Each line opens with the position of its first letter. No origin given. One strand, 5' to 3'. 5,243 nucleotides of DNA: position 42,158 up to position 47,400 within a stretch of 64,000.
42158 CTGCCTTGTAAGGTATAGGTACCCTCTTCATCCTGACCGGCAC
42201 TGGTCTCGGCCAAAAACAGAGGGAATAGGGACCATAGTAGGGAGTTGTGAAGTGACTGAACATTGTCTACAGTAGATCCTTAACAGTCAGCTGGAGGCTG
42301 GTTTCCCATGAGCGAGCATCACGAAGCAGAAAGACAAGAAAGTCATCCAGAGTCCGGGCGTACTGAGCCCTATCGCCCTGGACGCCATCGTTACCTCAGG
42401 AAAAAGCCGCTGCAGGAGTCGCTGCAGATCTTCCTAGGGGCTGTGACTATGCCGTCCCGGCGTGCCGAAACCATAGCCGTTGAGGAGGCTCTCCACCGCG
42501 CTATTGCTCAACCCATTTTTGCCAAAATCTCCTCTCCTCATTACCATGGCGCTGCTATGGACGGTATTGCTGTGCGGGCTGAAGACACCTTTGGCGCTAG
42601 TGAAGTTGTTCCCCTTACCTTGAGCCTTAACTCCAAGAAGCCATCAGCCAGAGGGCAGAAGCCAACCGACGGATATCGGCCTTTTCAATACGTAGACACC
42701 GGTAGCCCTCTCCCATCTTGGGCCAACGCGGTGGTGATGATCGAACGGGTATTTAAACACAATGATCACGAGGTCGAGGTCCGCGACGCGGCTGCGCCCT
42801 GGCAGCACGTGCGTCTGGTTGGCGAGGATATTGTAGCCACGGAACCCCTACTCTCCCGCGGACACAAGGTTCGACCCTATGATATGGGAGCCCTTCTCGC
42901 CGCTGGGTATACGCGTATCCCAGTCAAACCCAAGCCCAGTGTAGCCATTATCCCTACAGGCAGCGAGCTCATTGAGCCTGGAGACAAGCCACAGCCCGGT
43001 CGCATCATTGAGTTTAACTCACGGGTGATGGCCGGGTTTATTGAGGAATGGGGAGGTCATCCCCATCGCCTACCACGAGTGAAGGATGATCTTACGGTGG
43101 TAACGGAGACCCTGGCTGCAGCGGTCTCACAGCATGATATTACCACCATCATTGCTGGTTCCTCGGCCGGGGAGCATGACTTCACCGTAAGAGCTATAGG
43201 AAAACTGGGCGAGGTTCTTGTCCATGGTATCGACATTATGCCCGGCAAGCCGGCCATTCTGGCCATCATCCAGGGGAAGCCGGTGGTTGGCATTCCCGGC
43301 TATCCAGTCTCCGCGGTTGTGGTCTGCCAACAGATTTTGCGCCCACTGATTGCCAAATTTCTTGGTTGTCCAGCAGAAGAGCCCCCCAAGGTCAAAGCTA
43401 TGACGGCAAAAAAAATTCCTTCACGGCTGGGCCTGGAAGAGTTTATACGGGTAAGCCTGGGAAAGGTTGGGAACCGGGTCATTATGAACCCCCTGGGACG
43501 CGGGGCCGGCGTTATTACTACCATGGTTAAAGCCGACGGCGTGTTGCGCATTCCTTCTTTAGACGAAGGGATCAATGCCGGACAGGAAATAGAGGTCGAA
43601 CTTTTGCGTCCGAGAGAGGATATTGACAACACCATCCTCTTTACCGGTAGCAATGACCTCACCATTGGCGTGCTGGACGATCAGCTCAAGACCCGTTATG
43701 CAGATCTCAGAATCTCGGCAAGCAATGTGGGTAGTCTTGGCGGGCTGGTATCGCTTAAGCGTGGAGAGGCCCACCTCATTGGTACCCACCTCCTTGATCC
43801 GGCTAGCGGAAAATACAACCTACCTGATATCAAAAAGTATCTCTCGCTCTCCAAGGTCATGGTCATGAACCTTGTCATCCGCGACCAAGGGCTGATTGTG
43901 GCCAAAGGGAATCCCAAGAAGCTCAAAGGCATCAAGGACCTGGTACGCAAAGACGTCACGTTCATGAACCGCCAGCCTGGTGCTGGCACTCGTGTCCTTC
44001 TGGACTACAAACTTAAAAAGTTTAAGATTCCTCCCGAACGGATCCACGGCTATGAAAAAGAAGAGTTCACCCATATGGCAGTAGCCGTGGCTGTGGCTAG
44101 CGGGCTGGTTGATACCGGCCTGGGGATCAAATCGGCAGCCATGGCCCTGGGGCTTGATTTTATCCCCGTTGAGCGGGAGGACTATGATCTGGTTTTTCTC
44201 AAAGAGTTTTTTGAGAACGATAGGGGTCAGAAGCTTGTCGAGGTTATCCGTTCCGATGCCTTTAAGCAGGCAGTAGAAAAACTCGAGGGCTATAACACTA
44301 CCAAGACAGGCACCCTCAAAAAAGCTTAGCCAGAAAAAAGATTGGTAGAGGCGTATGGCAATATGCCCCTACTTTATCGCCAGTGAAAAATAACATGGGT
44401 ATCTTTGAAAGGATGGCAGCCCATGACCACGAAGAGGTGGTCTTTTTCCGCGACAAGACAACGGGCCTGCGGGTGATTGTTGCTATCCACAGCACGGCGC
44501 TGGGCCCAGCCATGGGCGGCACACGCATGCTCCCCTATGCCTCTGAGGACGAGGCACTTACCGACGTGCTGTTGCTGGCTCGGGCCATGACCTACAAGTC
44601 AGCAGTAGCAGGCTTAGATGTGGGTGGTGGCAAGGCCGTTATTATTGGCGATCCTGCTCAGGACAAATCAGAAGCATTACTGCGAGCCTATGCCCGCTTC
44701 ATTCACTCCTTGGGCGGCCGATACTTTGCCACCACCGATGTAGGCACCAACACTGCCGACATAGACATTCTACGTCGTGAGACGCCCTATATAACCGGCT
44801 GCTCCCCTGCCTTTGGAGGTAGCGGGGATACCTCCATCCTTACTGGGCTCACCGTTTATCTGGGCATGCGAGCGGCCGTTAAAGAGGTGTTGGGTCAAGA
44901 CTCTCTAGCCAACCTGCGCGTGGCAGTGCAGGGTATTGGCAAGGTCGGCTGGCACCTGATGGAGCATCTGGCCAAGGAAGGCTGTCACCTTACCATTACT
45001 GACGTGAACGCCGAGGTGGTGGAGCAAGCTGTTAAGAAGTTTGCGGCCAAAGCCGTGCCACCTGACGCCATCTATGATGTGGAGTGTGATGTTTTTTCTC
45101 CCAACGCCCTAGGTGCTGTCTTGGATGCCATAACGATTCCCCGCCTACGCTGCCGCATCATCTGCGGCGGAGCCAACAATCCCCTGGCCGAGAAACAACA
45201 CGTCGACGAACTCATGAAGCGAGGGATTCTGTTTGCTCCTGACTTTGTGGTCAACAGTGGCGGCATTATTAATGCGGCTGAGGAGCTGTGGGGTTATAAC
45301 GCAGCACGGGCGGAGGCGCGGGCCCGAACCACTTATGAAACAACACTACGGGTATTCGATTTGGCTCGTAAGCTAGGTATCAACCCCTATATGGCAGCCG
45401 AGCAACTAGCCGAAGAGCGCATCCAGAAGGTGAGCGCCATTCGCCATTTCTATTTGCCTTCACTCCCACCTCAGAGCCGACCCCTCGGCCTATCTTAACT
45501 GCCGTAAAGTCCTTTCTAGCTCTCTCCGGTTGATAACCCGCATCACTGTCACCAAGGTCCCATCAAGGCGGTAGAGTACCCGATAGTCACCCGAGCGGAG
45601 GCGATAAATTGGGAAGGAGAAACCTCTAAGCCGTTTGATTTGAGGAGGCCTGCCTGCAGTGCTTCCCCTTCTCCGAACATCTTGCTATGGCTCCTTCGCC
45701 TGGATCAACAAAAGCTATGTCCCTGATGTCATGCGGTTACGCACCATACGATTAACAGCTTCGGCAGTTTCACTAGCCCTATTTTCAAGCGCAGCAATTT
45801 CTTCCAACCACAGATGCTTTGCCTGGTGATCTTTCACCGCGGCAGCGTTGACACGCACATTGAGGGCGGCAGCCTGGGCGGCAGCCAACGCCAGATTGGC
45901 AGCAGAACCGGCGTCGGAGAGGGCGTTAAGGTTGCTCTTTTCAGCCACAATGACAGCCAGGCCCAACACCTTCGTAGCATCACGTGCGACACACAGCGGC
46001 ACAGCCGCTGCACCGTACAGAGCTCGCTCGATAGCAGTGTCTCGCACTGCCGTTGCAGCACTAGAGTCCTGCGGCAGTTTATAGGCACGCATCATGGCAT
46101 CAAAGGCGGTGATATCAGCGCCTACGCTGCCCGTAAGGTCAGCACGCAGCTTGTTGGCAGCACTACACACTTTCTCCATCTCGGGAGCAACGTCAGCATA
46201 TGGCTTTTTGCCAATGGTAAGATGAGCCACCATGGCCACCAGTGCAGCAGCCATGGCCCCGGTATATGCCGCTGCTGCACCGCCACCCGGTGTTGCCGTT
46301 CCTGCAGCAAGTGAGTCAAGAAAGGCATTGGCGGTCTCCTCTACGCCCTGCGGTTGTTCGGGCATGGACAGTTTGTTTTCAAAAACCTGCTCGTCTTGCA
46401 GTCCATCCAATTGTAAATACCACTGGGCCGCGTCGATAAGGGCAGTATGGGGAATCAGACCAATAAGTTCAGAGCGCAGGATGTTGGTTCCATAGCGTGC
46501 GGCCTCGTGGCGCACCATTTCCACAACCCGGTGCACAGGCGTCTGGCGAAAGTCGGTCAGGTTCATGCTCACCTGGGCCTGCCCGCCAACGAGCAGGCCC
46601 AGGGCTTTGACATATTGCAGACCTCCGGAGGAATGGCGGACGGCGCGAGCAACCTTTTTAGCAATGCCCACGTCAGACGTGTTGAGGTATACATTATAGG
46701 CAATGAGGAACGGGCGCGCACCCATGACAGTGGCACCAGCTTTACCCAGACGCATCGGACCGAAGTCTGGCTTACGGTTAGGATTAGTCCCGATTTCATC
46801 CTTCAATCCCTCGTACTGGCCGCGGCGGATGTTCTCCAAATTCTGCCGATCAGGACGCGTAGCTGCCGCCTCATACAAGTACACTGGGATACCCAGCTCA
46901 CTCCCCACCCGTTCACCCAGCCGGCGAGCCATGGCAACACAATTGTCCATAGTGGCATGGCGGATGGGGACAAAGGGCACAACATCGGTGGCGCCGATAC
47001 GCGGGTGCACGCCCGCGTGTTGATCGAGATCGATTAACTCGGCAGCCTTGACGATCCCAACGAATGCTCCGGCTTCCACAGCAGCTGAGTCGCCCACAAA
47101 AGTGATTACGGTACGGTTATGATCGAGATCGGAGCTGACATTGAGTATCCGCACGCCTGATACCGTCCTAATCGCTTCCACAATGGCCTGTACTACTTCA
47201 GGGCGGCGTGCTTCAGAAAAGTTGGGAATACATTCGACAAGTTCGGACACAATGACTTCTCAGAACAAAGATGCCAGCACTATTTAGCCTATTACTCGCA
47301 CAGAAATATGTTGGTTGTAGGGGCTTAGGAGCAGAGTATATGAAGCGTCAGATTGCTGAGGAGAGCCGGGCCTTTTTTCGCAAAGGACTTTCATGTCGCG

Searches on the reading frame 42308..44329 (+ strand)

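Call 23: search_protein_families(library=pfam, proteins=[window:42308-44329:+], max_evalue=0.001)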
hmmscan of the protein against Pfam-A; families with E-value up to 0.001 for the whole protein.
window:42308-44329:+ (673 aa): 5 families
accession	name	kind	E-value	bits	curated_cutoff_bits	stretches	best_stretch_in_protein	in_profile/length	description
PF12727.12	PBP_like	-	6.3e-71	238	27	1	459-648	3-193/193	PBP superfamily domain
PF03453.22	MoeA_N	-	1.9e-35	122.3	30.8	1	34-200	2-160/160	MoeA N-terminal region (domain I and II)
PF00994.29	MoCF_biosynth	-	4.1e-21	75.6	26.6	1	213-349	1-143/144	Probable molybdopterin binding domain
PF03454.20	MoeA_C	-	2.1e-12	47.5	22.1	1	363-433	1-72/72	MoeA C-terminal region (domain IV)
PF12974.12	Phosphonate-bd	-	8e-05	22.6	27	1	529-611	88-167/242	ABC transporter, phosphonate, periplasmic substrate-binding protein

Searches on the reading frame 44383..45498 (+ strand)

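Call 23: search_protein_families(library=pfam, proteins=[window:44383-45498:+], max_evalue=0.001)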
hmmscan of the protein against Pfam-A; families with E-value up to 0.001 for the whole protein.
window:44383-45498:+ (371 aa): 3 families
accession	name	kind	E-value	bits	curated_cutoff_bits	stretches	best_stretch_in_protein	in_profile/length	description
PF02812.23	ELFV_dehydrog_N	-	2.7e-27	95.5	25.3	1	16-134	1-127/129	Glu/Leu/Phe/Val dehydrogenase, dimerisation domain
PF00208.27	ELFV_dehydrog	-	3.1e-18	66.8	23.4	2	213-302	89-181/241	Glutamate/Leucine/Phenylalanine/Valine dehydrogenase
PF13561.12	adh_short_C2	-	3.5e-05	23.9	27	1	188-250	8-65/236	Enoyl-(Acyl carrier protein) reductase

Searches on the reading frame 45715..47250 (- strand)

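Call 23: search_protein_families(library=pfam, proteins=[window:45715-47250:-], max_evalue=0.001)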
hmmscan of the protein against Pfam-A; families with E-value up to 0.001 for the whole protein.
window:45715-47250:- (511 aa): 3 families
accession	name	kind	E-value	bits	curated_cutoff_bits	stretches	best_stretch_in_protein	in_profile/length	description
PF07837.17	FTCD_N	-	5.7e-70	235.1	27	1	4-179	1-176/176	Formiminotransferase domain, N-terminal subdomain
PF04961.17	FTCD_C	-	7.9e-51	172.8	24.5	1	307-485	2-180/182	Formiminotransferase-cyclodeaminase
PF02971.19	FTCD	-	9.6e-26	90.9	24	1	181-283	1-111/145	Formiminotransferase domain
